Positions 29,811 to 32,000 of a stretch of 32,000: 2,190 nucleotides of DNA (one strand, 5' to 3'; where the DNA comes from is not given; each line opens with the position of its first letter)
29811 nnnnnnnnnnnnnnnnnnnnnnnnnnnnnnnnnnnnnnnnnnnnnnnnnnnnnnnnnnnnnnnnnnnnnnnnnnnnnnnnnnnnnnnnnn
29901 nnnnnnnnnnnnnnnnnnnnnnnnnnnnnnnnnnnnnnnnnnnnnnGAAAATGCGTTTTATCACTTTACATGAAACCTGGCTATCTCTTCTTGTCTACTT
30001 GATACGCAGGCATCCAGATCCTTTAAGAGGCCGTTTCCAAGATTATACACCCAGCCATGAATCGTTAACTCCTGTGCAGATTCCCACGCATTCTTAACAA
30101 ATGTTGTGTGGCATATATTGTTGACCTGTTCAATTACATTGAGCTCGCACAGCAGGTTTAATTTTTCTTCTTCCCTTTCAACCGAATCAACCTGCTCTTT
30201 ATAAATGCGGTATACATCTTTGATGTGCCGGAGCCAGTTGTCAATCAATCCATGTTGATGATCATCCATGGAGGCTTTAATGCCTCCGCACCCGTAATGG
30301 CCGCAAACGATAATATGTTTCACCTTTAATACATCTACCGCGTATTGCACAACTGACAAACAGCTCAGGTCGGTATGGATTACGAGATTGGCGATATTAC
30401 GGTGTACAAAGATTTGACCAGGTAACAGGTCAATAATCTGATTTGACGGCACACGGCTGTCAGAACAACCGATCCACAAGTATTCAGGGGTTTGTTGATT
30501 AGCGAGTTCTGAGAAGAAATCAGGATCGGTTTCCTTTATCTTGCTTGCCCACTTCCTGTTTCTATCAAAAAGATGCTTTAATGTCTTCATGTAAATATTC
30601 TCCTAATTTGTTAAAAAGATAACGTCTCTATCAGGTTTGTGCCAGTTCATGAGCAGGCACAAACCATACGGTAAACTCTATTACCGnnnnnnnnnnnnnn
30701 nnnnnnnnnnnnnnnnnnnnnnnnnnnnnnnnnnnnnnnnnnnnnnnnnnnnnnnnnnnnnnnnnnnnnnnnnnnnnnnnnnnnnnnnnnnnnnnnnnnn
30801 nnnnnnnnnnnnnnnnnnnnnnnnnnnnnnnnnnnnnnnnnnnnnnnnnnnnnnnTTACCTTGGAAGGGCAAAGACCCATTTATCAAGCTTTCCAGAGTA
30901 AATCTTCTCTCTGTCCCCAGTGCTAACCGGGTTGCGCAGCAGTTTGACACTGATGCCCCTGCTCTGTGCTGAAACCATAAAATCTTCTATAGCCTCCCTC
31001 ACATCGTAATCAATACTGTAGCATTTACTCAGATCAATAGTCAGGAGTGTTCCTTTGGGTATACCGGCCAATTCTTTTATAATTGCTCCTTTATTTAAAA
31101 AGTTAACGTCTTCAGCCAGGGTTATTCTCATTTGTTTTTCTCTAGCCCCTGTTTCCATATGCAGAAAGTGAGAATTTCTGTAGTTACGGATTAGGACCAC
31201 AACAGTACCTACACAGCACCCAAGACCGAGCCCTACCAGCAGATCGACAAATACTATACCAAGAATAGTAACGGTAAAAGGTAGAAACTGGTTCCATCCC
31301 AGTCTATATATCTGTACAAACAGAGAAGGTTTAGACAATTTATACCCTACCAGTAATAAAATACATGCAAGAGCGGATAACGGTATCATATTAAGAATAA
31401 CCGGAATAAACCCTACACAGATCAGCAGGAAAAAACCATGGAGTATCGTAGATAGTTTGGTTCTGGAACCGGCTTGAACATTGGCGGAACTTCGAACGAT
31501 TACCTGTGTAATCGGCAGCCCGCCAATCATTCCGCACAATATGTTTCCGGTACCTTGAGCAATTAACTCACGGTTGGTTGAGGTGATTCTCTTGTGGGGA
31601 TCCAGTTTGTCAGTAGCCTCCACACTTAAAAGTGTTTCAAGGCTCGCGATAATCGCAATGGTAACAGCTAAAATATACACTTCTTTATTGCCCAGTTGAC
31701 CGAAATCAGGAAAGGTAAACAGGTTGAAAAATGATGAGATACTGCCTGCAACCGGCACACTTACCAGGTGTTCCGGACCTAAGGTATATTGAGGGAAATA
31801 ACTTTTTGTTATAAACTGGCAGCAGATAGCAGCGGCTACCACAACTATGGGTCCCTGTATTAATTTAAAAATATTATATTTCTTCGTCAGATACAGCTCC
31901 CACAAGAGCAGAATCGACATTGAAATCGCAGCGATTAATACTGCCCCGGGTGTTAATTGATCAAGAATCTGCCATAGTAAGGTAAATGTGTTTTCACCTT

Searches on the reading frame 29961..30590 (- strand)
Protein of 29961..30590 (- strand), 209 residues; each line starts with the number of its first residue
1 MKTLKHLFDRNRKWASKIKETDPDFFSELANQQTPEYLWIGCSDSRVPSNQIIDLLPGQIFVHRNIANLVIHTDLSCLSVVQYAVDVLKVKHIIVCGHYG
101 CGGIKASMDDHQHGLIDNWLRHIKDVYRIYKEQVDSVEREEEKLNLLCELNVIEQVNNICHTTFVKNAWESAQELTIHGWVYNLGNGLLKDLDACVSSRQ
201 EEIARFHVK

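Call 24: search_protein_families(library=pfam, proteins=[window:29961-30590:-], max_evalue=0.001)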
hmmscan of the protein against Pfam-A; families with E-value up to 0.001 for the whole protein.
window:29961-30590:- (209 aa): 1 family
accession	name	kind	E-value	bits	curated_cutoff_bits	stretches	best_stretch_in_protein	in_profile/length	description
PF00484.24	Pro_CA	-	2.1e-56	191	25.7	1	37-188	1-155/156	Carbonic anhydrase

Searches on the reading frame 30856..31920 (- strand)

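Call 24: search_protein_families(library=pfam, proteins=[window:30856-31920:-], max_evalue=0.001)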
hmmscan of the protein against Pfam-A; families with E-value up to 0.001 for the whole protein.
window:30856-31920:- (354 aa): 2 families
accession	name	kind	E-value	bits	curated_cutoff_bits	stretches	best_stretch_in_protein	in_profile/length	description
PF00916.26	Sulfate_transp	-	2.1e-31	109.5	23.2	1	2-212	173-374/380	Sulfate permease family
PF16983.11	MFS_MOT1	-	2.7e-05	24.9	30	1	94-195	25-111/111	Molybdate transporter of MFS superfamily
